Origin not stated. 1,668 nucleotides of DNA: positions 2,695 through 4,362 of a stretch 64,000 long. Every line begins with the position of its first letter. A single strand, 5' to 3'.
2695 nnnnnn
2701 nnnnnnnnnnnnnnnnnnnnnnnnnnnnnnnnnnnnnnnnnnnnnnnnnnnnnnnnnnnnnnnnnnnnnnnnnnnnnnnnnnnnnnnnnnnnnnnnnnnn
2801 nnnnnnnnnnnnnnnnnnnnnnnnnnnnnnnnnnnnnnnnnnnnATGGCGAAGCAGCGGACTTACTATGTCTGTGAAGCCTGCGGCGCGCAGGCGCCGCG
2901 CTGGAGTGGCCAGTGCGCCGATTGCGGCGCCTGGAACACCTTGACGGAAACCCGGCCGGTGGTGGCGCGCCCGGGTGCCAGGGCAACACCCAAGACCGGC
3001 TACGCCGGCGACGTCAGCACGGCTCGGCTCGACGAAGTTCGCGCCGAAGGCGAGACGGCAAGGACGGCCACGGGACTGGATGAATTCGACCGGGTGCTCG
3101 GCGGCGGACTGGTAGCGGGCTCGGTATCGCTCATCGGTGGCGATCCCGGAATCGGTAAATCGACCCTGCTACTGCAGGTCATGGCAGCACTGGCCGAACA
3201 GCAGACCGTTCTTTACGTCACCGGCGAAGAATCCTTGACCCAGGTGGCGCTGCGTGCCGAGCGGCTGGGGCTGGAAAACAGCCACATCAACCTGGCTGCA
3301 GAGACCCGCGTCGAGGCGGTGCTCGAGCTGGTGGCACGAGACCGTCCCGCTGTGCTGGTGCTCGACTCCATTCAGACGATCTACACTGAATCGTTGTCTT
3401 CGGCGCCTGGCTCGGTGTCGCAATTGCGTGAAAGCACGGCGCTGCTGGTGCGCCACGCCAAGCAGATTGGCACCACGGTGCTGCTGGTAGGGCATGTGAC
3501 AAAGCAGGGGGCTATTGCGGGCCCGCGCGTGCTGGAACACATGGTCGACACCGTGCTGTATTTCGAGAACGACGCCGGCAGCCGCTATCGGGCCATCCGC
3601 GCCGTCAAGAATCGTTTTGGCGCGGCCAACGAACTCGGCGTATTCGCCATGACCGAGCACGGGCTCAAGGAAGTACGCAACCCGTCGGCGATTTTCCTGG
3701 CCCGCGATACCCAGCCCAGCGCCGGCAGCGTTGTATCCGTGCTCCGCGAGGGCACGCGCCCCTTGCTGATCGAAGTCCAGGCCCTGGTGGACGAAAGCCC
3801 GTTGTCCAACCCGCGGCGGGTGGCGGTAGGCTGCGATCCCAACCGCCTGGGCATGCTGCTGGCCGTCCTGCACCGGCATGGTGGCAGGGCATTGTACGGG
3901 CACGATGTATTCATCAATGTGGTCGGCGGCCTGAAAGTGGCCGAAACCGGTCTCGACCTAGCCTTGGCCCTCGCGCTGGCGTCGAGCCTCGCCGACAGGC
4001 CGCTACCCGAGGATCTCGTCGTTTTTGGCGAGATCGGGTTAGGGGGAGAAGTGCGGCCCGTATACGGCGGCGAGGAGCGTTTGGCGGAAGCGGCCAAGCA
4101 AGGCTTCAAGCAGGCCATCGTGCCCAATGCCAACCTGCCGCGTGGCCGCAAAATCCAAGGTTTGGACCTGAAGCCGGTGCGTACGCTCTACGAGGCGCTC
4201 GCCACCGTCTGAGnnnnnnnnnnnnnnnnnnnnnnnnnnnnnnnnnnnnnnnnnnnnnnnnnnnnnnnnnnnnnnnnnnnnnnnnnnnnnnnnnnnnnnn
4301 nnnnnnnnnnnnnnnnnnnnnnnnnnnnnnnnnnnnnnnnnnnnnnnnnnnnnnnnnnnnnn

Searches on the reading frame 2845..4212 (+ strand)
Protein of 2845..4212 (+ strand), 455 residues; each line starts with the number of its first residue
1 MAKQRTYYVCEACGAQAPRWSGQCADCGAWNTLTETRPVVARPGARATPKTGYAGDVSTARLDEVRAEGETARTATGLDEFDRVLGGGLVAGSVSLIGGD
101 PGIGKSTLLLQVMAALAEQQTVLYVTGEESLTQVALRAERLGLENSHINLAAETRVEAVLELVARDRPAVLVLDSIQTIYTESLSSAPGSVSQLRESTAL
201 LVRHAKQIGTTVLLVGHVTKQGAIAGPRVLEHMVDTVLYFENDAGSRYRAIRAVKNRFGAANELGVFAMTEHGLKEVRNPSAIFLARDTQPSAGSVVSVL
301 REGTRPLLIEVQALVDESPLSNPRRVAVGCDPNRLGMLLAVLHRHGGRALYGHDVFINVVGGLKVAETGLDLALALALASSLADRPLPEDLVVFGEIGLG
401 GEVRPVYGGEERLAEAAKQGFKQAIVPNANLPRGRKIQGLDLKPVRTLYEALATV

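Call 60: find_homologous_proteins(query=window:2845-4212:+, max_evalue=1e-50)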
Query window:2845-4212:+ (455 aa): 8000 proteins with E <= 1e-50 among 8000 candidates; the best 120 are listed.
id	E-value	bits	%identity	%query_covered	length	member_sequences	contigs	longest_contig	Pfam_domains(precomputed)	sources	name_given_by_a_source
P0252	8.3e-276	933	94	100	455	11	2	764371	PF18073.8,PF06745.20,PF23442.2,PF05362.20,PF13401.13,PF13481.13,PF13191.13,PF13541.13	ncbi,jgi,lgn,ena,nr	ncbi:MAG TPA: DNA repair protein RadA [Gammaproteobacteria bacterium]|nr:DNA repair protein RadA [Ga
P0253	7.9e-254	860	87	100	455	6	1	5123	PF18073.8,PF06745.20,PF23442.2,PF05362.20,PF00004.36,PF13401.13,PF13481.13,PF13191.13,PF13541.13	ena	-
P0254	1.4e-245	833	84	100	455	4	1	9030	PF18073.8,PF06745.20,PF23442.2,PF05362.20,PF00004.36,PF13401.13,PF13481.13,PF13191.13,PF13541.13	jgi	jgi:DNA repair protein RadA/Sms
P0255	2.4e-232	790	82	100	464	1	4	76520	PF18073.8,PF06745.20,PF03796.22,PF23442.2,PF05362.20,PF00004.36,PF13401.13,PF13481.13,PF13541.13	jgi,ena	-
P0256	1.3e-225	767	79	99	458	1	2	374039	PF18073.8,PF06745.20,PF03796.22,PF23442.2,PF05362.20,PF00004.36,PF13401.13,PF13481.13,PF13191.13,PF13541.13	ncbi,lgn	-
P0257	1.4e-223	761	79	100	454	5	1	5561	PF18073.8,PF06745.20,PF03796.22,PF23442.2,PF05362.20,PF13401.13,PF13481.13,PF13191.13,PF13541.13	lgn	-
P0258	3.1e-221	753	79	100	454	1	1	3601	PF18073.8,PF06745.20,PF07088.17,PF23442.2,PF05362.20,PF13481.13,PF13191.13,PF13541.13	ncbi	-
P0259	4.9e-221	752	79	99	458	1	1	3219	PF18073.8,PF06745.20,PF23442.2,PF05362.20,PF00004.36,PF13401.13,PF13481.13,PF13191.13,PF13541.13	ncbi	ncbi:MAG: DNA repair protein RadA [Gammaproteobacteria bacterium]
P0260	5.8e-221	752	78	100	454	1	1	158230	PF18073.8,PF06745.20,PF23442.2,PF05362.20,PF13401.13,PF13481.13,PF13191.13,PF13541.13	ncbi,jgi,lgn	jgi:DNA repair protein RadA/Sms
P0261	1.8e-220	750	77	99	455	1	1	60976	PF18073.8,PF06745.20,PF23442.2,PF05362.20,PF00004.36,PF13401.13,PF13481.13,PF13191.13,PF13541.13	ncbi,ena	-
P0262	1.4e-214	731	75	99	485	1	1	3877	PF18073.8,PF06745.20,PF23442.2,PF05362.20,PF00004.36,PF13401.13,PF13481.13,PF13191.13,PF13541.13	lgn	-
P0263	4.9e-213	726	77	98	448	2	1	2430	PF18073.8,PF06745.20,PF03796.22,PF23442.2,PF05362.20,PF00004.36,PF13481.13,PF13191.13,PF13541.13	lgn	-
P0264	2.7e-212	724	77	99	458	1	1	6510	PF18073.8,PF06745.20,PF23442.2,PF05362.20,PF13401.13,PF13481.13,PF13541.13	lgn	-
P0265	2.2e-205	701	73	99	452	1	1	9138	PF18073.8,PF06745.20,PF03796.22,PF23442.2,PF05362.20,PF13401.13,PF13481.13,PF13191.13,PF13541.13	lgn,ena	-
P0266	9.9e-203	692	72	99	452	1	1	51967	PF18073.8,PF06745.20,PF03796.22,PF23442.2,PF13401.13,PF13481.13,PF13191.13,PF13541.13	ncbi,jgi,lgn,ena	-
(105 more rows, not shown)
